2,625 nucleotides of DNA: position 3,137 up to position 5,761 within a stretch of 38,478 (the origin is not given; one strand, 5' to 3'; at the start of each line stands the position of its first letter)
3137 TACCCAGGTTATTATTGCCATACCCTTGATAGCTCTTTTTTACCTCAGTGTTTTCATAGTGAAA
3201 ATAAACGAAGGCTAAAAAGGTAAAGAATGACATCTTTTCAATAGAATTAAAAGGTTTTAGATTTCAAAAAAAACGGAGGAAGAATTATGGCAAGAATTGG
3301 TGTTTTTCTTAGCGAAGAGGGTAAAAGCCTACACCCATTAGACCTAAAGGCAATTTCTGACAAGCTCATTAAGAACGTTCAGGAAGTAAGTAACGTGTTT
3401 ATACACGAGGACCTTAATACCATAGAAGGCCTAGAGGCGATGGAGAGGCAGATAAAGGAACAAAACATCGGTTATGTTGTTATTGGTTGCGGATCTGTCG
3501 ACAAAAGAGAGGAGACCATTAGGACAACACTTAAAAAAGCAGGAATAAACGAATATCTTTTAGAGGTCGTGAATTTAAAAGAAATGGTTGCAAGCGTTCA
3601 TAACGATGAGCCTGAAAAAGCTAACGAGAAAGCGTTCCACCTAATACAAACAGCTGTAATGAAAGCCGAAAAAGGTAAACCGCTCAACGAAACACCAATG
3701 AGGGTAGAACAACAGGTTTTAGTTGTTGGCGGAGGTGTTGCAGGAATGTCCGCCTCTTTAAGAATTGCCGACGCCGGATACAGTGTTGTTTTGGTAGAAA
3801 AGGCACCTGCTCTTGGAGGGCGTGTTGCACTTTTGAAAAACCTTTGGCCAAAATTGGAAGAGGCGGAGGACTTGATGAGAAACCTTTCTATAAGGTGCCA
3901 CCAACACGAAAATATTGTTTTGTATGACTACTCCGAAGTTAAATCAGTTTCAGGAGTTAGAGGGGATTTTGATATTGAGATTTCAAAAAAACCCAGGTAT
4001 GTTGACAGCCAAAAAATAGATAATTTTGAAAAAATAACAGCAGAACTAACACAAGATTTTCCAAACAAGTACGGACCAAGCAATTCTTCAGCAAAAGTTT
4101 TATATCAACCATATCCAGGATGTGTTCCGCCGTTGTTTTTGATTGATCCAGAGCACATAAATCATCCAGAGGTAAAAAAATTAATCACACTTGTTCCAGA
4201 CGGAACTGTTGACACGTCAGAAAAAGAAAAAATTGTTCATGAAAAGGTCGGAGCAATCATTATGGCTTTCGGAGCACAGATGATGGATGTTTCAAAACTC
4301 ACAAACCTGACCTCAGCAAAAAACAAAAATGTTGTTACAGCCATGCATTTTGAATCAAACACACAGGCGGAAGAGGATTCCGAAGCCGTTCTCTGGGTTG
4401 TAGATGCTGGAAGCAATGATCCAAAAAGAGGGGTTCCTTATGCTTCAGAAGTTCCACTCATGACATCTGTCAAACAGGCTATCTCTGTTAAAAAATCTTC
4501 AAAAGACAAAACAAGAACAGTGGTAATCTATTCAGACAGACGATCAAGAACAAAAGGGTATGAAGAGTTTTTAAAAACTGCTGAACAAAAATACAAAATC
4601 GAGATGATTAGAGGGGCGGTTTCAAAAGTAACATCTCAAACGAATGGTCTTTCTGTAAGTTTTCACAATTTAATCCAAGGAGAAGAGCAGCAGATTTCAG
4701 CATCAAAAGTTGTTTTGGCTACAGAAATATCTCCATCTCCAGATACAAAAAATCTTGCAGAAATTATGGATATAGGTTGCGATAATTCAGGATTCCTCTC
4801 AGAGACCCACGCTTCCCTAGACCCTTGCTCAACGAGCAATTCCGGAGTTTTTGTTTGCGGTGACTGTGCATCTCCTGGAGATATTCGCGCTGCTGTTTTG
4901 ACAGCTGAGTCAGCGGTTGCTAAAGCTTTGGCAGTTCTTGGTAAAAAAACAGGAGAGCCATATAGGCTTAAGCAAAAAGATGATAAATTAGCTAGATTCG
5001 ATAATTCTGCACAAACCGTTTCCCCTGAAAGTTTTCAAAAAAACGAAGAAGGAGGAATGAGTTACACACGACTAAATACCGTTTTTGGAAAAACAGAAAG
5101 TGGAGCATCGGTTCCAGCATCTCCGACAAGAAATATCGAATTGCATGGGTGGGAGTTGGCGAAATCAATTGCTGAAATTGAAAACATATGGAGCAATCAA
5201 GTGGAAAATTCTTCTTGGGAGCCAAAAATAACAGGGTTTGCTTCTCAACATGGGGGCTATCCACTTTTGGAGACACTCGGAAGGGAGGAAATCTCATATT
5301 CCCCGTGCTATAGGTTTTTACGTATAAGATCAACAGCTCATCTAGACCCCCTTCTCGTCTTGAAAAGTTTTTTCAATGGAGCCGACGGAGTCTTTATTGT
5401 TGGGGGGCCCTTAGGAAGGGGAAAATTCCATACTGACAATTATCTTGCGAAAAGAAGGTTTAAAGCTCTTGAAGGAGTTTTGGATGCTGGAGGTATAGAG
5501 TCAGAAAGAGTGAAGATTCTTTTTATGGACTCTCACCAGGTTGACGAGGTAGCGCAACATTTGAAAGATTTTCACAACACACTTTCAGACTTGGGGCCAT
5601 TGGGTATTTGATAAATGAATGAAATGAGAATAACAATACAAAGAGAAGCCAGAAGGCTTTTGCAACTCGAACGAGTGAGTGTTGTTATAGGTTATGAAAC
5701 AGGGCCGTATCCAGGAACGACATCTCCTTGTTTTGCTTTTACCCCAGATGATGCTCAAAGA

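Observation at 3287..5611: HdrA-MvhD fusion protein with all recognisable cluster-binding segments present but Cys-free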

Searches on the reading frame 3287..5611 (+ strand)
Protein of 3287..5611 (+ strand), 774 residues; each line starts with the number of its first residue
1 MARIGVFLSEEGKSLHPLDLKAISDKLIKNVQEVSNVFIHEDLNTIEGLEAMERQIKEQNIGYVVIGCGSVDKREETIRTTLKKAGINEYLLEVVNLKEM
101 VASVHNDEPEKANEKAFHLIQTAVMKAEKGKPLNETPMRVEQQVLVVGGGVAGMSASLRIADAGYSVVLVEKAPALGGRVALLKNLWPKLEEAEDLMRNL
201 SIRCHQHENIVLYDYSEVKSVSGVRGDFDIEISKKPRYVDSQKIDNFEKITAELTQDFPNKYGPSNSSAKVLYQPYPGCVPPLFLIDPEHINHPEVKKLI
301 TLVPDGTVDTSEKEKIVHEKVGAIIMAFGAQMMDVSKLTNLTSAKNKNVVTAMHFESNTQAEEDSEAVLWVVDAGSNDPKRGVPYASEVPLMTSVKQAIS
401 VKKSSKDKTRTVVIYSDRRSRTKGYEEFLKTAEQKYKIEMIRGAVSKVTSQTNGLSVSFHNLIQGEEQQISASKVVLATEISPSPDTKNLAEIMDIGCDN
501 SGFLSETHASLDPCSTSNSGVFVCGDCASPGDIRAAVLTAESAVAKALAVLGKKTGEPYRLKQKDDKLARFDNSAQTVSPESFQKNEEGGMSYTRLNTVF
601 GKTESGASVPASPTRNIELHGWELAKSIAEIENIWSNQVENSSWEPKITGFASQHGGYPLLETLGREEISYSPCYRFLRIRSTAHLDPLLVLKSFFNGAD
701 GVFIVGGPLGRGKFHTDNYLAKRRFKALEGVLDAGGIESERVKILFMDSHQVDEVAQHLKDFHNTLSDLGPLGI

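Call 4: search_protein_families(library=pfam, proteins=[window:3287-5611:+], max_evalue=0.01)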
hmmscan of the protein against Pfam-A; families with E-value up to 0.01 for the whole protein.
window:3287-5611:+ (774 aa): 12 families
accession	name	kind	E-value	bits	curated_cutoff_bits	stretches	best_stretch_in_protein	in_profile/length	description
PF02662.21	FlpD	-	4.4e-23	82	22.3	1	648-770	1-123/123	Methyl-viologen-reducing hydrogenase, delta subunit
PF07992.20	Pyr_redox_2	-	3.1e-14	53.5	26.1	2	143-210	2-67/291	Pyridine nucleotide-disulphide oxidoreductase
PF12831.13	FAD_oxidored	-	8.5e-08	32.3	27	1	143-179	1-37/416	FAD dependent oxidoreductase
PF13450.12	NAD_binding_8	-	2.2e-07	31.5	21.9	1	146-181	1-36/68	NAD(P)-binding Rossmann-like domain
PF00890.30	FAD_binding_2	-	6.5e-07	29.3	20.4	1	144-180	2-38/414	FAD binding domain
PF01266.30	DAO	-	2.2e-06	27.9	27.9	1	144-177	2-35/353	FAD dependent oxidoreductase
PF03486.20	HI0933_like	-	2.2e-06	27.8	50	1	143-180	2-39/244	HI0933-like protein Rossmann domain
PF01946.23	Thi4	-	6e-06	26.1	26.2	1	140-214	16-95/235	Thi4 family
PF01134.28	GIDA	-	0.00052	19.6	22.1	1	143-172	1-30/391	Glucose inhibited division protein A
PF01494.25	FAD_binding_3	-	0.00063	19.5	22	1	142-173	2-33/349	FAD binding domain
PF13454.12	NAD_binding_9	-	0.00065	20.1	21.8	0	425-479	103-152/155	FAD-NAD(P)-binding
PF13738.12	Pyr_redox_3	-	0.0019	18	30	0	141-209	164-234/305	Pyridine nucleotide-disulphide oxidoreductase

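Call 5: search_protein_families(library=ncbifam, proteins=[window:3287-5611:+], max_evalue=0.01)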
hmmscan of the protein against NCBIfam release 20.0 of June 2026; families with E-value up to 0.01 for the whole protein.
window:3287-5611:+ (774 aa): 99 families (the best 25 are shown)
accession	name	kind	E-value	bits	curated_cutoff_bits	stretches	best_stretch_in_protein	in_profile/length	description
NF040770.1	hetero_SS_HdrA2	exception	3.5e-122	409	1100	1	3-772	1-774/777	CoB-CoM heterodisulfide reductase HdrA2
NF041891.1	hdrA_Methbact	equivalog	1.1e-81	275.2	1300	1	3-767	2-759/762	ferredoxin:CoB-CoM heterodisulfide reductase subunit HdrA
NF041778.1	hetero_SS_HdrA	equivalog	3.3e-77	260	1400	1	18-729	23-737/771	ferredoxin:CoB-CoM heterodisulfide reductase subunit HdrA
NF045873.1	F420_non_VhuD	exception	2.4e-15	56.8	215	1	645-771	1-127/132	F420-non-reducing hydrogenase iron-sulfur subunit VhuD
NF009410.0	PRK12771.1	subfamily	1.9e-11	43.2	516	1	128-179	125-176/566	NAD(P)-binding protein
TIGR01292.1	TRX_reduct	equivalog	5.7e-11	41.8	343.45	1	411-544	166-291/300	thioredoxin-disulfide reductase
TIGR03997.1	mycofact_OYE_2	equivalog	1.1e-09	37.3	793.15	1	137-206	375-443/645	mycofactocin system FadH/OYE family oxidoreductase 2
TIGR03467.1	HpnE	equivalog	1.3e-09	37.9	283.05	1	144-181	1-38/430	hydroxysqualene dehydroxylase HpnE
NF045599.1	bili_reduct_long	exception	1.5e-07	30.1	750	1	124-203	362-442/641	bilirubin reductase, long form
NF005560.0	PRK07233.1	equivalog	1.6e-07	30.5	252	1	143-182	2-41/435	hypothetical protein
TIGR00292.1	TIGR00292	equivalog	1.7e-07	30.8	148.3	1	139-216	19-100/254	sulfide-dependent adenosine diphosphate thiazole synthase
NF004789.0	PRK06134.1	subfamily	3.9e-07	29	747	1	136-182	7-53/581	FAD-dependent oxidoreductase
NF005882.1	PRK07843.1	equivalog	4e-07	28.8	788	1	143-181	3-41/547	3-oxosteroid 1-dehydrogenase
NF041087.1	bile_acid_BaiCD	equivalog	5.7e-07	28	825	1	139-183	378-422/642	bile acid Fe-S flavoenzyme BaiCD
TIGR01813.1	flavo_cyto_c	subfamily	9.1e-07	27.9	285.45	1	143-180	1-39/444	flavocytochrome c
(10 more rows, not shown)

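Call 6: search_solved_structures(query=window:3287-5611:+, show_alignments=3, max_evalue=0.001)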
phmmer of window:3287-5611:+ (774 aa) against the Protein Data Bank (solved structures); distinct sequences matched with E-value up to 0.001: 28.
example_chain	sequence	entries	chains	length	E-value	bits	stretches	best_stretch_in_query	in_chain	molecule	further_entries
5odc_A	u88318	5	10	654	1.9e-74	254.4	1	41-553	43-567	Heterodisulfide reductase, subunit A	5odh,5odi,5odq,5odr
8rvu_a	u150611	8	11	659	3e-71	243.8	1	4-551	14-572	H(2):CoB-CoM heterodisulfide,ferredoxin reductase subunit A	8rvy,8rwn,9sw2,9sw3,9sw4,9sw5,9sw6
8rvv_A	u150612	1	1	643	3.1e-71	243.7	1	4-551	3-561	H(2):CoB-CoM heterodisulfide,ferredoxin reductase subunit A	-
9sfi_A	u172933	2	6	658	2.3e-65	224.4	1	4-550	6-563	CoB--CoM heterodisulfide reductase iron-sulfur subunit A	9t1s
7bkb_A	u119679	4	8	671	2.2e-51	178.1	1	40-560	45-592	CoB--CoM heterodisulfide reductase iron-sulfur subunit A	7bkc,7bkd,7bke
5odc_D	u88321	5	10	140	2.1e-20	75.7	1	642-772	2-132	Methyl-viologen reducing hydrogenase subunit D | Methyl-viologen reducing hydrogenase, subunit D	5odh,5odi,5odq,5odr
8rvu_F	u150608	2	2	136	4.4e-18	68.1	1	643-772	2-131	Methyl viologen-reducing hydrogenase, subunit D-related protein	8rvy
8rvv_F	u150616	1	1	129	2.4e-17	65.6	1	644-772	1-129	Methyl viologen-reducing hydrogenase, subunit D-related protein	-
7bkb_F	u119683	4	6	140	3.4e-14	55.2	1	643-772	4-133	F420-non-reducing hydrogenase subunit D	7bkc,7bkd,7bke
6tjr_A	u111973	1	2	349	4.7e-13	51.4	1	371-552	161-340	Fumarate reductase/succinate dehydrogenase flavoprotein domain protein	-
9sfi_K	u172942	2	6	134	5e-13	51.3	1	645-772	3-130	F420-non-reducing hydrogenase subunit delta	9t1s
9sw2_D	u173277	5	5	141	6.6e-09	37.7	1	647-772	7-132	F420-non-reducing hydrogenase iron-sulfur subunit D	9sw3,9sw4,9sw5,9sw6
1q9i_A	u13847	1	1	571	0.00024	22.6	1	124-183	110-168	flavocytochrome c3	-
1m64_A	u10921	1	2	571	0.00024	22.6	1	124-183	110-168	flavocytochrome c3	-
1p2e_A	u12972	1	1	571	0.00024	22.6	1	124-183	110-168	flavocytochrome c3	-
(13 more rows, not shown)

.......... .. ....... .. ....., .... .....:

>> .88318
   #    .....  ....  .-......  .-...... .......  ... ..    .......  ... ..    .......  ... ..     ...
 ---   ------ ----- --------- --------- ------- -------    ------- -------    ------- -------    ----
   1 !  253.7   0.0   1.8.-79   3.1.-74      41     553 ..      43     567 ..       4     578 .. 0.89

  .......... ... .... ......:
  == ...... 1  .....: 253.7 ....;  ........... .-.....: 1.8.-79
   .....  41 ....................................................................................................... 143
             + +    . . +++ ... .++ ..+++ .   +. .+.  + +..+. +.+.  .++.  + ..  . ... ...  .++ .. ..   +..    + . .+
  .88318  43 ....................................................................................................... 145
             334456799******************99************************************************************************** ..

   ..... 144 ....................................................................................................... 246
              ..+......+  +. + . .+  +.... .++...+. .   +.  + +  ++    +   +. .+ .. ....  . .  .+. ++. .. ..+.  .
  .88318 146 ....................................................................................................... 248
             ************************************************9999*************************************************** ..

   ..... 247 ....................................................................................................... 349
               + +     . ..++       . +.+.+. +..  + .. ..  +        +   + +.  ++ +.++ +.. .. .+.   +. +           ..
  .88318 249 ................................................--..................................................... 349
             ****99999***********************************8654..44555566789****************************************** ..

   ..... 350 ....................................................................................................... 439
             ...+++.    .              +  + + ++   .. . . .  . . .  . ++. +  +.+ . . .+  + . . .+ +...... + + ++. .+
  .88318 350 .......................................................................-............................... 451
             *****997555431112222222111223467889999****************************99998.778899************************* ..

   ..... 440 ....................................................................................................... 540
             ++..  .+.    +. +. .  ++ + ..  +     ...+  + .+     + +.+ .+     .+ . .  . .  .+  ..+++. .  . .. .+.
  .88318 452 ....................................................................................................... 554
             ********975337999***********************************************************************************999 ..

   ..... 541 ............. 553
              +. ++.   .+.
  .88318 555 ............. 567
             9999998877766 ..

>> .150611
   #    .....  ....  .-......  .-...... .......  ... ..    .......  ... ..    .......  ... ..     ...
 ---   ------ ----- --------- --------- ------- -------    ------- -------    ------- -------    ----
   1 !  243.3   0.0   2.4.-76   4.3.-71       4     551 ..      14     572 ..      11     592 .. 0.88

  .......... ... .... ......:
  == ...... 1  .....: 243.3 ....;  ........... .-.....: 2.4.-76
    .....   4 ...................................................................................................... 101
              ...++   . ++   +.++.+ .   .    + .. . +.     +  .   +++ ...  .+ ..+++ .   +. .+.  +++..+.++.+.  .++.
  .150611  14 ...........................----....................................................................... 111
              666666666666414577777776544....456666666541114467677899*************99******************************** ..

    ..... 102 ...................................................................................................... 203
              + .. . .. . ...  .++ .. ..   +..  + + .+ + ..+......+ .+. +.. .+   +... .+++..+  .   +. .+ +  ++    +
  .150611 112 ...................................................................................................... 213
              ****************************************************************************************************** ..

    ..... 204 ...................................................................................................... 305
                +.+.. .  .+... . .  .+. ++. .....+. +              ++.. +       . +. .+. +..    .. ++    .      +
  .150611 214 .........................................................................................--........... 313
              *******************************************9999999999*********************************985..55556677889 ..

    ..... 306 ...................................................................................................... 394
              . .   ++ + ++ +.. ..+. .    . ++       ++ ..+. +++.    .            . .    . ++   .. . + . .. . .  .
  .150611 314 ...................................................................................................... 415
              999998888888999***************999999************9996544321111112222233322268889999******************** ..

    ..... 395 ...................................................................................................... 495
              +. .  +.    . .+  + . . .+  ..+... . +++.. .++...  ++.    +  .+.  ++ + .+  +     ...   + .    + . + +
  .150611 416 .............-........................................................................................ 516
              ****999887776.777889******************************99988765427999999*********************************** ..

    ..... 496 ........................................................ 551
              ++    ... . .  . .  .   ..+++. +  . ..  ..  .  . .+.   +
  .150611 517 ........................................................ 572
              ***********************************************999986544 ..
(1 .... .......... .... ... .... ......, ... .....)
